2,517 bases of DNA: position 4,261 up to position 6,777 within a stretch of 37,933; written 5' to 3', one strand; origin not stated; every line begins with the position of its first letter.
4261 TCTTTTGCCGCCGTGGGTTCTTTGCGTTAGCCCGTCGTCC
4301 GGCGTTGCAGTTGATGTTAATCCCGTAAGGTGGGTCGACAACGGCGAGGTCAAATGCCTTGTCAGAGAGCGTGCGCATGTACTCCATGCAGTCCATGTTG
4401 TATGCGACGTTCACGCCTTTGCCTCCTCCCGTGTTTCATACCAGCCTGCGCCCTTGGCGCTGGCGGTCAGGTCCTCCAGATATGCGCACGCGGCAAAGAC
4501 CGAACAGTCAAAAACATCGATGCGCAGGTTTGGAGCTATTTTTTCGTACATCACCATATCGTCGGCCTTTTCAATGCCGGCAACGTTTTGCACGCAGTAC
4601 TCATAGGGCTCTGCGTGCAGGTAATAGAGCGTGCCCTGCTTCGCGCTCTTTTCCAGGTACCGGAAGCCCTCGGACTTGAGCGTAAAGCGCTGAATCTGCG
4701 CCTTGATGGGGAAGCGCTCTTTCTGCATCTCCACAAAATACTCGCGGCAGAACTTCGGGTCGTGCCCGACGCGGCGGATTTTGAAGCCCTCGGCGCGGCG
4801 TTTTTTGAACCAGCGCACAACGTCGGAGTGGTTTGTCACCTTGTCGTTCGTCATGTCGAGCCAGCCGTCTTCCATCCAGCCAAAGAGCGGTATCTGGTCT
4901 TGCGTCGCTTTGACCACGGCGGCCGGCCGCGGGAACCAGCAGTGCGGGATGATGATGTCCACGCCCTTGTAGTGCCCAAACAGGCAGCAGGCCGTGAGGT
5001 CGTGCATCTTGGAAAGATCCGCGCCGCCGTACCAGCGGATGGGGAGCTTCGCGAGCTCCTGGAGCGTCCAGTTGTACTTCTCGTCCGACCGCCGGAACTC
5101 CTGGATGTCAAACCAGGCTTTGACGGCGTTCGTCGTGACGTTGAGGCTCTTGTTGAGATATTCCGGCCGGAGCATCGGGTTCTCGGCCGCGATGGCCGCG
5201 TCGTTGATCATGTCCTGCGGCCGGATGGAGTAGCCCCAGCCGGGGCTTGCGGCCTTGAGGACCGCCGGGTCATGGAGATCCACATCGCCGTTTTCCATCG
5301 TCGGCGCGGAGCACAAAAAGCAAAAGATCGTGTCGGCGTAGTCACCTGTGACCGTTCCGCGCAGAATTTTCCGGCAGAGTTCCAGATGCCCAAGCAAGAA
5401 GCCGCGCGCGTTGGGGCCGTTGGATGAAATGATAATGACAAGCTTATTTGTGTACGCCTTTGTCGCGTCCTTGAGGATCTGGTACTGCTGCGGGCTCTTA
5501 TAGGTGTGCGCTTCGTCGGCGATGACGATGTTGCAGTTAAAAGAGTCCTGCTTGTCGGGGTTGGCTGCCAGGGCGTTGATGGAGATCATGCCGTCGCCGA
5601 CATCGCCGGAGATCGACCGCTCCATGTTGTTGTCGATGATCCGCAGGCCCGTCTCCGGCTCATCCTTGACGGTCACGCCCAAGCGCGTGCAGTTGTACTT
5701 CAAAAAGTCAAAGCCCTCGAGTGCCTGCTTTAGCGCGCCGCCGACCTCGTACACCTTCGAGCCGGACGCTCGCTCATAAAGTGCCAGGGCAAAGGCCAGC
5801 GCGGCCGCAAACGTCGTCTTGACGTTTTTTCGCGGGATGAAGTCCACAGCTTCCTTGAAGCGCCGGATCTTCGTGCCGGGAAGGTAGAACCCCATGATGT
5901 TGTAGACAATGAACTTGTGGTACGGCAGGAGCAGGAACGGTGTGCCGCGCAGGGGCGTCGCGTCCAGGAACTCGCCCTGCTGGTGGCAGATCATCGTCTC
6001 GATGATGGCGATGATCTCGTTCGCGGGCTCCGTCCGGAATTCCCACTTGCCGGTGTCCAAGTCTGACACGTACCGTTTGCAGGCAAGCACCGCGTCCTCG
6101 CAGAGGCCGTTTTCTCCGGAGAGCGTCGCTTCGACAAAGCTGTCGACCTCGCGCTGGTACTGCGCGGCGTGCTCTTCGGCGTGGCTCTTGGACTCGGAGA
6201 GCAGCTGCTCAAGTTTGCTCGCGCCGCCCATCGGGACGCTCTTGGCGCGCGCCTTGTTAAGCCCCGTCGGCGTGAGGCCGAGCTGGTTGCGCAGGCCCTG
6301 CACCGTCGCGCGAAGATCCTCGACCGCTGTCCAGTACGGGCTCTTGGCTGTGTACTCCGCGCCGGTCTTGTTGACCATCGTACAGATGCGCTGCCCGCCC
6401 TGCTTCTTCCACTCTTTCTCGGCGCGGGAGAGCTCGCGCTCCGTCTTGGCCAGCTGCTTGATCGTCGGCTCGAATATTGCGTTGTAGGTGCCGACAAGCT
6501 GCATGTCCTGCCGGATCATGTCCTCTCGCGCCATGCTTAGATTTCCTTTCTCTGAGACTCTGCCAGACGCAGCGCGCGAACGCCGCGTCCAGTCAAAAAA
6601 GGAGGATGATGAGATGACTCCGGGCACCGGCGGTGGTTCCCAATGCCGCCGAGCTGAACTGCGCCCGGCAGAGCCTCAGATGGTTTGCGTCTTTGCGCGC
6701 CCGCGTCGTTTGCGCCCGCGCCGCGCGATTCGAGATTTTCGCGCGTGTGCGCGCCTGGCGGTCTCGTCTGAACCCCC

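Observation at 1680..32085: Eight dispersed copies of a 17-bp GTGTC-N7-GACAC element: candidate parS-like site family spread round the whole phage circle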

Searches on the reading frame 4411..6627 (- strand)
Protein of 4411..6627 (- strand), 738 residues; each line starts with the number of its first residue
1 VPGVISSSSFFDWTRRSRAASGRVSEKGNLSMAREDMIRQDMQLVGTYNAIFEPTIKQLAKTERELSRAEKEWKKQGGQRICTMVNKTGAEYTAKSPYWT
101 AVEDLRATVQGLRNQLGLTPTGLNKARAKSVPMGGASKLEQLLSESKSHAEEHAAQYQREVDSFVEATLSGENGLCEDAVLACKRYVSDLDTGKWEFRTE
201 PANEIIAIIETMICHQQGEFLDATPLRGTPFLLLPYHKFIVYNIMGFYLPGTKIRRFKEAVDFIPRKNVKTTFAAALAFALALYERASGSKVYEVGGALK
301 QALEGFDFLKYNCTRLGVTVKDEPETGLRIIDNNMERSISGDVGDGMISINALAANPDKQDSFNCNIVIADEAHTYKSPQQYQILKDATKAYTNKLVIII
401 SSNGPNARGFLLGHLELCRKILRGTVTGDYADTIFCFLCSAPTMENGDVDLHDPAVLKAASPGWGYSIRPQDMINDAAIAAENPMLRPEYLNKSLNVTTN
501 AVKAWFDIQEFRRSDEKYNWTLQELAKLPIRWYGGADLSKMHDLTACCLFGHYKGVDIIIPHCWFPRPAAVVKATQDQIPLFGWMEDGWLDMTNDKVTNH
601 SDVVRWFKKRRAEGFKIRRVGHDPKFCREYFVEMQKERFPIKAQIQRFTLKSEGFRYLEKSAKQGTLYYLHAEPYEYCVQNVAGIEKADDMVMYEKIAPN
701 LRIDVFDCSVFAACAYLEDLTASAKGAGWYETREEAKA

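Call 6: search_protein_families(library=pfam, proteins=[window:4411-6627:-], max_evalue=0.01)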
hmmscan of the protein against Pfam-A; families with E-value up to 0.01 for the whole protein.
window:4411-6627:- (738 aa): 3 families
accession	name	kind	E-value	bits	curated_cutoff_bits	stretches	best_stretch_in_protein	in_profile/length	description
PF03354.21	TerL_ATPase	-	4.5e-13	49.7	23.7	1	235-409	1-167/178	Terminase large subunit, ATPase domain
PF20441.4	TerL_nuclease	-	5.9e-11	42.5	24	1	447-710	16-276/286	Terminase large subunit, endonuclease domain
PF05119.17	Terminase_4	-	7.2e-07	30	24.7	1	41-125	11-90/98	Phage terminase, small subunit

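Call 7: search_protein_families(library=phrogs, proteins=[window:4411-6627:-], max_evalue=0.001)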
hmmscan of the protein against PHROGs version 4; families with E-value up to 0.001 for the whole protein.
window:4411-6627:- (738 aa): 5 families
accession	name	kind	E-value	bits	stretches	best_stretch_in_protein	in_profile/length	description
phrog_9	-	head and packaging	1.8e-98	332.4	1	152-725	168-672/812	terminase large subunit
phrog_2699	-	head and packaging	5.2e-56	190.8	1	416-722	3-299/315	terminase large subunit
phrog_4914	-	head and packaging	6.9e-25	88.9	1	154-366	4-211/213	terminase large subunit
phrog_10517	-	head and packaging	2e-19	71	1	161-279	37-152/207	terminase large subunit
phrog_361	-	head and packaging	3.1e-16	60.7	1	37-144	13-125/129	terminase small subunit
